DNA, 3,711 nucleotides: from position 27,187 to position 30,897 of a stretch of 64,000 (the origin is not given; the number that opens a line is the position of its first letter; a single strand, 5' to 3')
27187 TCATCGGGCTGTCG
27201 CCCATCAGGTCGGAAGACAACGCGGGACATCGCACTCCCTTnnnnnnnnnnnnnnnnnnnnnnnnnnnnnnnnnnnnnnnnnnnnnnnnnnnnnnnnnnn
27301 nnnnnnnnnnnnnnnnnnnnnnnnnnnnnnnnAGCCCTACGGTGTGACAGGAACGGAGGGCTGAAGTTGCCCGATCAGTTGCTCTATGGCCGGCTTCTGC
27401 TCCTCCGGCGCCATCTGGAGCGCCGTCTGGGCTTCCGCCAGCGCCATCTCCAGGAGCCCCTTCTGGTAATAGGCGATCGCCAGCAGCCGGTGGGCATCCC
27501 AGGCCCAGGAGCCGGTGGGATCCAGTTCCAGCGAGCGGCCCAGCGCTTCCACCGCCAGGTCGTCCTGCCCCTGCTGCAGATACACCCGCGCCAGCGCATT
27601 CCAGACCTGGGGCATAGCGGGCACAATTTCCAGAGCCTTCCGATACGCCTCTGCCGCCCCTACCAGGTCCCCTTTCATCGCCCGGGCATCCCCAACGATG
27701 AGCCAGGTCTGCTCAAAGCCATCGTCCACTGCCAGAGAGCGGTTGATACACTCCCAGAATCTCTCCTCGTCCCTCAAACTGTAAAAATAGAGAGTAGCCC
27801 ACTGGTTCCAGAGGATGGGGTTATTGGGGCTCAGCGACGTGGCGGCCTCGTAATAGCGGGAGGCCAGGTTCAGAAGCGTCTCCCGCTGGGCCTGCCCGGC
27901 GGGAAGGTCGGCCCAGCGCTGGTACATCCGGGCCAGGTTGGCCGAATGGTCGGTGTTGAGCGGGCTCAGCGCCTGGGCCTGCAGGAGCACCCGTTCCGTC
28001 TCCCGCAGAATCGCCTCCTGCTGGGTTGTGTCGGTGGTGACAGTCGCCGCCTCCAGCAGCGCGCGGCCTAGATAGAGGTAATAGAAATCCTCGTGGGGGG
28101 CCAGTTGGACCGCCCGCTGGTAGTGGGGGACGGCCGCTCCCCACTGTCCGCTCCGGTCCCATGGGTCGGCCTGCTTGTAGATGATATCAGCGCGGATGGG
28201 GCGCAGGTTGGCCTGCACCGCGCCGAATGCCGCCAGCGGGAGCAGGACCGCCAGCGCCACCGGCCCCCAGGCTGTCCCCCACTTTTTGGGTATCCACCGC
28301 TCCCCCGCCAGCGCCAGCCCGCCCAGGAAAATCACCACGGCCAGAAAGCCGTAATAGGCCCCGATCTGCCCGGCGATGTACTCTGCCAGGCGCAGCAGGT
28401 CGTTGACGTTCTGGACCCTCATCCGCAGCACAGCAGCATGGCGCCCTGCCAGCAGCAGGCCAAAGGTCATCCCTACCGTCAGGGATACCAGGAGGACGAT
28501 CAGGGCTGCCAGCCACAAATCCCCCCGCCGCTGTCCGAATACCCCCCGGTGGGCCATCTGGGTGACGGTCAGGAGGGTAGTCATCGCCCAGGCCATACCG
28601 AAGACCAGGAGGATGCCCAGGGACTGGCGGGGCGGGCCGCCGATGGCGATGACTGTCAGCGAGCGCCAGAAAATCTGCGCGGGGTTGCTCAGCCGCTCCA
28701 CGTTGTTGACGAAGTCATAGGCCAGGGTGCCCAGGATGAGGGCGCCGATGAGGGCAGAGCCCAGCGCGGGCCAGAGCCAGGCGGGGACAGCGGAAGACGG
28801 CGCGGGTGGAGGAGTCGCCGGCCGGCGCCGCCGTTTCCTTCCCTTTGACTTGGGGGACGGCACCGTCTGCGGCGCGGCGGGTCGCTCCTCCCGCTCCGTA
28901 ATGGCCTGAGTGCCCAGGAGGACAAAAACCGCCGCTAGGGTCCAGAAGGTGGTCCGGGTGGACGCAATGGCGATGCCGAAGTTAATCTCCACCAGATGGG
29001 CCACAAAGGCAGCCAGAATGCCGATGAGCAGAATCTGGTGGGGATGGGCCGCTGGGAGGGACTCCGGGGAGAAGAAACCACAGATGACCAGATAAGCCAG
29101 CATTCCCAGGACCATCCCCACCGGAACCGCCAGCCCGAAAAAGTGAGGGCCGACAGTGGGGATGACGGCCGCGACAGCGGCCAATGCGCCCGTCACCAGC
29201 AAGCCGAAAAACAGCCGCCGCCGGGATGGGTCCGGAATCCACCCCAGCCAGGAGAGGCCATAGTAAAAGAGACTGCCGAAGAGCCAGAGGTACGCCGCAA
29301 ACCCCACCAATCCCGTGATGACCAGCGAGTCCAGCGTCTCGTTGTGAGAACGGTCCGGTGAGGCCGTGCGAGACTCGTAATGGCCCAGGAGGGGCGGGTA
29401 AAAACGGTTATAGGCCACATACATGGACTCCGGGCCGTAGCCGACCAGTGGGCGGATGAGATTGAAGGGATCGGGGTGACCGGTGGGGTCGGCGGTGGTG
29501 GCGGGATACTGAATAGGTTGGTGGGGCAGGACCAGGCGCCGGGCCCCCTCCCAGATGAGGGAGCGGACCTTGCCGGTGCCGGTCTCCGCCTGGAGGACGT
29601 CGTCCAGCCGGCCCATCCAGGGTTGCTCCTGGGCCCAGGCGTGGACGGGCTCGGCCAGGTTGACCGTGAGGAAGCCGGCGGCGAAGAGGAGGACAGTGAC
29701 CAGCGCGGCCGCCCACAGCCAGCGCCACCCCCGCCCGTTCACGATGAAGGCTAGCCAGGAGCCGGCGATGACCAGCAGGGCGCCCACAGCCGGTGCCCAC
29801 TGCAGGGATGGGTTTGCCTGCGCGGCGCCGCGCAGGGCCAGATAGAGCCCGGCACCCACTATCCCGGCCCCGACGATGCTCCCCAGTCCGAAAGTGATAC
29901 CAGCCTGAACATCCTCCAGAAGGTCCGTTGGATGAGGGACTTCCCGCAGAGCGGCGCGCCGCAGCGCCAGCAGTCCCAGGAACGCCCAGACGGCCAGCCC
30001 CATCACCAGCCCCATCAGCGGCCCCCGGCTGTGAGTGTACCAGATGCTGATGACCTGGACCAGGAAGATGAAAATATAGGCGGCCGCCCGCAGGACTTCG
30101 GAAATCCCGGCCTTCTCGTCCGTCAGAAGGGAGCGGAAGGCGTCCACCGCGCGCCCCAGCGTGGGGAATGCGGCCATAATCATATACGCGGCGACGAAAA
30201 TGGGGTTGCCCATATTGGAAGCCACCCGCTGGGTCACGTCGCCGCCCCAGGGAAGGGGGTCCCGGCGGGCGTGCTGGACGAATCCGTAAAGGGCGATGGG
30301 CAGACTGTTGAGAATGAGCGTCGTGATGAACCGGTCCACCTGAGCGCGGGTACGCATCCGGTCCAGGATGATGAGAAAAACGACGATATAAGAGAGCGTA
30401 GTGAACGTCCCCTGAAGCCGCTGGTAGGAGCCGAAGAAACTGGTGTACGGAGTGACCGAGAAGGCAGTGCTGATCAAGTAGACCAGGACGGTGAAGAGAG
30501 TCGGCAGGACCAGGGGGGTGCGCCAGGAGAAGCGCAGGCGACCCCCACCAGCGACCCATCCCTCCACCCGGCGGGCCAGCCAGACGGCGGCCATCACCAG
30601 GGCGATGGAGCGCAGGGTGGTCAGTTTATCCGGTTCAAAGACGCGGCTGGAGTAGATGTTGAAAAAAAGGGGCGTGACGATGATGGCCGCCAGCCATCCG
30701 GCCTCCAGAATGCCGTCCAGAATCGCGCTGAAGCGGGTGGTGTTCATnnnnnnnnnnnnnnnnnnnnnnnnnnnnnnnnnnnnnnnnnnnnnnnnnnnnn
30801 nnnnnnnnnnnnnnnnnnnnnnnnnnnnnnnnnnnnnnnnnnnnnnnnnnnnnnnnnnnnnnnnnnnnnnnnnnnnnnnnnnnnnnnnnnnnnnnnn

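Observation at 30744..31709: Coiled-coil protein with C-terminal PD-(D/E)xK nuclease-like domain and a perfect 46-aa internal tandem duplication, embedded in a polysaccharide operon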

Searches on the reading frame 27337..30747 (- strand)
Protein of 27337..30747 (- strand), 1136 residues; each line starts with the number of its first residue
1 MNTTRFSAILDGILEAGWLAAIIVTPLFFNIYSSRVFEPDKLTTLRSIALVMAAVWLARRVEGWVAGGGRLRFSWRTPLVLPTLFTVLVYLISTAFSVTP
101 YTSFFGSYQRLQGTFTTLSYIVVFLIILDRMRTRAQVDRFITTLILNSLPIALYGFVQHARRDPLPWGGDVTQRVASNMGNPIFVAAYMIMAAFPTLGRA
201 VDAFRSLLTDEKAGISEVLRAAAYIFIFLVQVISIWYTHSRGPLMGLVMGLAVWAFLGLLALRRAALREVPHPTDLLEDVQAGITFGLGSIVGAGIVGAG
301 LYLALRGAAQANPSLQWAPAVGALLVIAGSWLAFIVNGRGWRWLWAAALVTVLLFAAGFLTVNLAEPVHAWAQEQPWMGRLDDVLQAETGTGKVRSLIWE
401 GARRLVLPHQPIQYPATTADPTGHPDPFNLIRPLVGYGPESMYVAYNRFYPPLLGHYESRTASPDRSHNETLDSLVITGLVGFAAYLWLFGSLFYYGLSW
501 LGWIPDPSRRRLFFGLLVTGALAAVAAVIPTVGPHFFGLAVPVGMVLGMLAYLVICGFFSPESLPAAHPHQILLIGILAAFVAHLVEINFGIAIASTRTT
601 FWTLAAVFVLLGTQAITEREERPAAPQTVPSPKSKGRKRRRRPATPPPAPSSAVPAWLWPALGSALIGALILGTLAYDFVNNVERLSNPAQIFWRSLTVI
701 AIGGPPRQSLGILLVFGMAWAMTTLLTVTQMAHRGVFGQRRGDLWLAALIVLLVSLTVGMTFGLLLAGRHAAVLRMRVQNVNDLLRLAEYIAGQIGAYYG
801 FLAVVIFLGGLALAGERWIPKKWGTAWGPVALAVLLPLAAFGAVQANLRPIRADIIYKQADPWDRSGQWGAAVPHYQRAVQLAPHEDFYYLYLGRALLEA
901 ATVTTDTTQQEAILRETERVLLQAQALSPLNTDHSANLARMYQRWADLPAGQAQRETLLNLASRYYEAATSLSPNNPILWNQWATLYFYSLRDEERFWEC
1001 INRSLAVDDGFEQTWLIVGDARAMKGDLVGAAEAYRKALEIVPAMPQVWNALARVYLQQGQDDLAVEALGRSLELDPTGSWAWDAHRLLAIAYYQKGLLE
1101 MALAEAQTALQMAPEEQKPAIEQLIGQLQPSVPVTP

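Call 5: search_protein_families(library=pfam, proteins=[window:27337-30747:-], max_evalue=1)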
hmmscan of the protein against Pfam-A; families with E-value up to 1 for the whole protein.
window:27337-30747:- (1136 aa): 18 families
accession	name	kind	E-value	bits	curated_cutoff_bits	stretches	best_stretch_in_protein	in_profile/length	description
PF07719.23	TPR_2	-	2.6e-19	68.1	27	3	1047-1078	2-33/34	Tetratricopeptide repeat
PF00515.34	TPR_1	-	4.9e-16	58.2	27.8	2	1047-1078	2-33/34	Tetratricopeptide repeat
PF13414.12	TPR_11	-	2.5e-14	53.1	26.8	3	1019-1060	1-42/42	TPR repeat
PF13181.12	TPR_8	-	8.7e-11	41.5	25.7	1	1047-1077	2-32/34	Tetratricopeptide repeat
PF13428.12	TPR_14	-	1.4e-10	41.2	23.5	3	1046-1083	1-38/44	Tetratricopeptide repeat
PF13432.12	TPR_16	-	1.4e-09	38.7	32.7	2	1051-1115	2-63/65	Tetratricopeptide repeat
PF14559.12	TPR_19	-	2.8e-09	37.6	25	1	1025-1078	4-57/68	Tetratricopeptide repeat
PF13431.12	TPR_17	-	3.4e-08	33.6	24.4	1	1034-1066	1-33/34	Tetratricopeptide repeat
PF13176.12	TPR_7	-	1.4e-05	25.3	27.9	1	1049-1077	2-32/36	Tetratricopeptide repeat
PF23914.1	TPR_CcmH_CycH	-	6.2e-05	23.3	42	1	1007-1117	45-155/158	Cytochrome c-type biogenesis protein H TPR domain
PF13424.12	TPR_12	-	0.00039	21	30.1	1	1047-1114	4-76/77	Tetratricopeptide repeat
PF10373.15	EST1_DNA_bind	-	0.00075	19.5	22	1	962-1011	1-49/282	Est1 DNA/RNA binding domain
PF04932.20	Wzy_C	-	0.015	15.6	31.7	2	432-487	98-149/149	O-Antigen ligase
PF03741.22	TerC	-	0.022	15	27.8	1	554-627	17-83/178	Integral membrane protein TerC family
PF24575.1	TPR_Slam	-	0.069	14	35.2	0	1024-1065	59-100/104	Surface lipoprotein assembly modifier, N-terminal TPR repeats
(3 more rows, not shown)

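Call 6: search_protein_families(library=ncbifam, proteins=[window:27337-30747:-], max_evalue=1)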
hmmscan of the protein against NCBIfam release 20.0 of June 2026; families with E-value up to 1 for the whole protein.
window:27337-30747:- (1136 aa): 19 families
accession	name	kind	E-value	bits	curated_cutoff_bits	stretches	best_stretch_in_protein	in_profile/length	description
TIGR02917.1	PEP_TPR_lipo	equivalog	1.1e-10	40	312.2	1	914-1115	103-293/899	XrtA/PEP-CTERM system TPR-repeat protein PrsT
NF040959.1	MamA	equivalog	3.9e-10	39.5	200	2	1014-1118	73-174/204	magnetosome protein MamA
NF008391.2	PRK11189.1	equivalog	8.9e-08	32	250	1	1035-1113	88-163/297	lipoprotein NlpI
TIGR02521.1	type_IV_pilW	equivalog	3.3e-07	30.1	154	1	1025-1078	44-97/234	type IV pilus biogenesis/stability protein PilW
NF033762.1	social_mot_Tgl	equivalog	7.5e-07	28.7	225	1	1031-1115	85-168/252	social motility TPR repeat lipoprotein Tgl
NF033920.0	C39_PA2778_fam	equivalog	2.5e-05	23.8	150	1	1014-1076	192-254/255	PA2778 family cysteine peptidase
TIGR02552.1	LcrH_SycD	equivalog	5.6e-05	22.9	104.8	1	1014-1076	54-116/136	SycD/LcrH family type III secretion system chaperone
NF047558.1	TPR_END_plus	domain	0.00014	21.7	32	1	1051-1078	4-31/56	TPR end-of-group domain-containing protein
TIGR03939.1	PGA_TPR_OMP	equivalog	0.0033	15.7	366.65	1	1030-1118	104-189/800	poly-beta-1,6 N-acetyl-D-glucosamine export porin PgaA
NF052312.1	T9SS_PorW_SprE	equivalog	0.0043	15.8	250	1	1013-1129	105-226/716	type IX secretion system periplasmic lipoprotein PorW/SprE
NF052415.1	T3SS_chap_SctY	equivalog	0.011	16.2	70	1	1051-1118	11-76/106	type III secretion apparatus assembly chaperone SctY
NF002725.1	PRK02603.1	equivalog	0.011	15.8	143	0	1025-1062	85-122/173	photosystem I assembly protein Ycf3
NF033758.1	gliding_GltE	equivalog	0.041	12.9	225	1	1025-1127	133-230/411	adventurous gliding motility TPR repeat lipoprotein GltE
NF008520.0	PRK11447.1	equivalog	0.056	11.2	858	1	1021-1094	278-351/1157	cellulose synthase complex outer membrane protein BcsC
NF038257.2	exopoly_VpsP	subfamily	0.06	13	125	1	958-1063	49-135/213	VpsP family polysaccharide biosynthesis protein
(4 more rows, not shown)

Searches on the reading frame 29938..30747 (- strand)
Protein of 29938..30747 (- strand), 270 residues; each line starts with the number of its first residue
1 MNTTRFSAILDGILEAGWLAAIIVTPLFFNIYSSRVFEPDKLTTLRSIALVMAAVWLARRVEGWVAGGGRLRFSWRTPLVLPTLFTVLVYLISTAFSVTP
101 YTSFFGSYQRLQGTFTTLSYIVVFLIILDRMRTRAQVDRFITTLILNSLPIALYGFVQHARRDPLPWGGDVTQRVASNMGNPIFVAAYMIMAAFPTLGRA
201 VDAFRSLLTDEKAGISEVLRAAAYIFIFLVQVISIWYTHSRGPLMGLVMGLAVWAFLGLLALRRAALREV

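Call 55: find_homologous_proteins(query=window:29938-30747:-, max_evalue=1e-20)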
Query seq(270 aa) (270 aa): 314 proteins with E <= 1e-20 among 4214 candidates; the best 120 are listed.
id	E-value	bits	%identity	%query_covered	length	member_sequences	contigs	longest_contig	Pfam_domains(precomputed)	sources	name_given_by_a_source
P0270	8.1e-159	545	95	100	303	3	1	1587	-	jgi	jgi:hypothetical protein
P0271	2.1e-115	403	70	100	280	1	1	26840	-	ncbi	ncbi:MAG: hypothetical protein PVH41_01190, partial [Anaerolineae bacterium]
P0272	1.1e-103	365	65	95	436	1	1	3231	-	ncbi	ncbi:MAG: hypothetical protein E3J64_07325, partial [Anaerolineales bacterium]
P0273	1.1e-102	361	61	100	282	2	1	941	-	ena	-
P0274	4.1e-102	359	66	92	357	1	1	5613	-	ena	-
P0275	8.8e-94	332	69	83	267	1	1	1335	-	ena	-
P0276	1.8e-92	328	58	99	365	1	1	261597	-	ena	-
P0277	2.6e-92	327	60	99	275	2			-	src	-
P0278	8.8e-92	326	58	99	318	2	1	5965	-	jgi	-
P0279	7.7e-91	323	59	93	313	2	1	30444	-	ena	-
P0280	1.2e-90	322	56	93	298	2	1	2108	-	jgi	jgi:hypothetical protein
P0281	1.3e-89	318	56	95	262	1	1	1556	-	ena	-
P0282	1.5e-88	315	55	93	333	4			-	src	-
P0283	2.2e-88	314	68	79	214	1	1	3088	-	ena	-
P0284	2.9e-87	311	56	92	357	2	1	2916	-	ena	-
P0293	1.1e-83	299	56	97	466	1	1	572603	PF04932.21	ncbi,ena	-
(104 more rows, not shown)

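Call 56: find_encoding_contigs(protein=P0276, flank=6000, max_places=1)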
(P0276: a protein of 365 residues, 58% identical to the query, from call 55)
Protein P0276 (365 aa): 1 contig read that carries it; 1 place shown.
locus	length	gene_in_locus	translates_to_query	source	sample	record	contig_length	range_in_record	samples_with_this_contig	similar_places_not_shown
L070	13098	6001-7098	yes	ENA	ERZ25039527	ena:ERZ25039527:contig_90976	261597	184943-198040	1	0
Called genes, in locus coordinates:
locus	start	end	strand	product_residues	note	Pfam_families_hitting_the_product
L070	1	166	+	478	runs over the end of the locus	PF00919:UPF0004, PF04055:Radical_SAM, PF18693:TRAM_2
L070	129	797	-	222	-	PF00293:NUDIX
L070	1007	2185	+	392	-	PF02449:Glyco_hydro_42 (weak)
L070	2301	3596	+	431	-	PF13416:SBP_bac_8, PF01547:SBP_bac_1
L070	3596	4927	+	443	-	PF13660:DUF4147, PF05161:MOFRL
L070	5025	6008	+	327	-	PF01073:3Beta_HSD, PF01370:Epimerase, PF02719:Polysacc_synt_2, PF04321:RmlD_sub_bind, PF05368:NmrA, PF13460:NAD_binding_10, PF16363:GDP_Man_Dehyd, PF07993:NAD_binding_4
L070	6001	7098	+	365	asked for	-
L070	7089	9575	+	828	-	PF00515:TPR_1 (faint), PF07719:TPR_2 (faint), PF13428:TPR_14 (faint), PF13432:TPR_16 (faint), PF13414:TPR_11 (faint), PF13431:TPR_17 (faint)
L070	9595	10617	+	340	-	PF00953:Glycos_transf_4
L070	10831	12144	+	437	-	PF13462:Thioredoxin_4, PF01323:DSBA (weak), PF00160:Pro_isomerase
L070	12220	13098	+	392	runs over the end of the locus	PF13367:PrsW-protease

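Call 57: find_encoding_contigs(protein=P0293, flank=6000, max_places=1)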
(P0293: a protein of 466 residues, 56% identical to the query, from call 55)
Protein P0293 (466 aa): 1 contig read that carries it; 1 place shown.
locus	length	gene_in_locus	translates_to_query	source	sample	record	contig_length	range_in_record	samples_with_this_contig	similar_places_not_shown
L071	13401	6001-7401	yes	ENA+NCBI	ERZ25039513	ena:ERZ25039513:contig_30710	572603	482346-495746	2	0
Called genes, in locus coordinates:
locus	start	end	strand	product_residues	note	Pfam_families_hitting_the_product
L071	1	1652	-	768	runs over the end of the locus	PF25023:TEN_YD-shell (weak), PF05593:RHS_repeat, PF25023:TEN_YD-shell (weak), PF05593:RHS_repeat, PF25023:TEN_YD-shell, PF15607:Ntox44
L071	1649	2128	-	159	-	-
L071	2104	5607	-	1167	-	PF20148:DUF6531, PF05593:RHS_repeat, PF25023:TEN_YD-shell, PF05593:RHS_repeat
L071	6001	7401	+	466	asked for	PF04932:Wzy_C (weak)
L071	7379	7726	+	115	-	-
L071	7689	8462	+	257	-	-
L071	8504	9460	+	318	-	PF13432:TPR_16 (faint), PF07719:TPR_2 (faint), PF13414:TPR_11 (faint), PF14559:TPR_19 (faint), PF23914:TPR_CcmH_CycH (weak), PF00515:TPR_1 (faint), PF13181:TPR_8 (faint)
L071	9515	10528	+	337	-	PF00953:Glycos_transf_4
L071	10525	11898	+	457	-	PF00160:Pro_isomerase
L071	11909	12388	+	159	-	PF00160:Pro_isomerase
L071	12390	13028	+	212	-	PF09335:VTT_dom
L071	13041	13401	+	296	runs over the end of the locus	PF13691:Lactamase_B_4, PF23023:Anti-Pycsar_Apyc1, PF00753:Lactamase_B, PF12706:Lactamase_B_2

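Call 58: find_encoding_contigs(protein=P0271, flank=6000, max_places=1)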
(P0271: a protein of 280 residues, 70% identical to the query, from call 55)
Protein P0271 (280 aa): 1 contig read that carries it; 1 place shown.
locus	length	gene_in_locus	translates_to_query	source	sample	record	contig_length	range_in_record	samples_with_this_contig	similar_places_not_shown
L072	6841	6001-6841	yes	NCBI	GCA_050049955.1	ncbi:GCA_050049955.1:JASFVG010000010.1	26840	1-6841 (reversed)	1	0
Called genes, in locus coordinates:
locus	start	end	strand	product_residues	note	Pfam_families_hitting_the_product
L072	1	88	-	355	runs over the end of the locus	PF01476:LysM (faint), PF01551:Peptidase_M23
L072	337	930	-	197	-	PF01725:Ham1p_like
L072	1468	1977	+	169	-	PF13302:Acetyltransf_3, PF13420:Acetyltransf_4 (weak), PF00583:Acetyltransf_1, PF13673:Acetyltransf_10, PF13508:Acetyltransf_7, PF08445:FR47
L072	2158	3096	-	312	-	PF00293:NUDIX, PF00583:Acetyltransf_1, PF13673:Acetyltransf_10, PF13508:Acetyltransf_7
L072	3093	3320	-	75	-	-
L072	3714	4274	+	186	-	PF04542:Sigma70_r2, PF08281:Sigma70_r4_2, PF04545:Sigma70_r4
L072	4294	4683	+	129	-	-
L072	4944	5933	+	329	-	PF01073:3Beta_HSD, PF01370:Epimerase, PF02719:Polysacc_synt_2, PF04321:RmlD_sub_bind, PF07993:NAD_binding_4, PF16363:GDP_Man_Dehyd, PF02719:Polysacc_synt_2 (weak)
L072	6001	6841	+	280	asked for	?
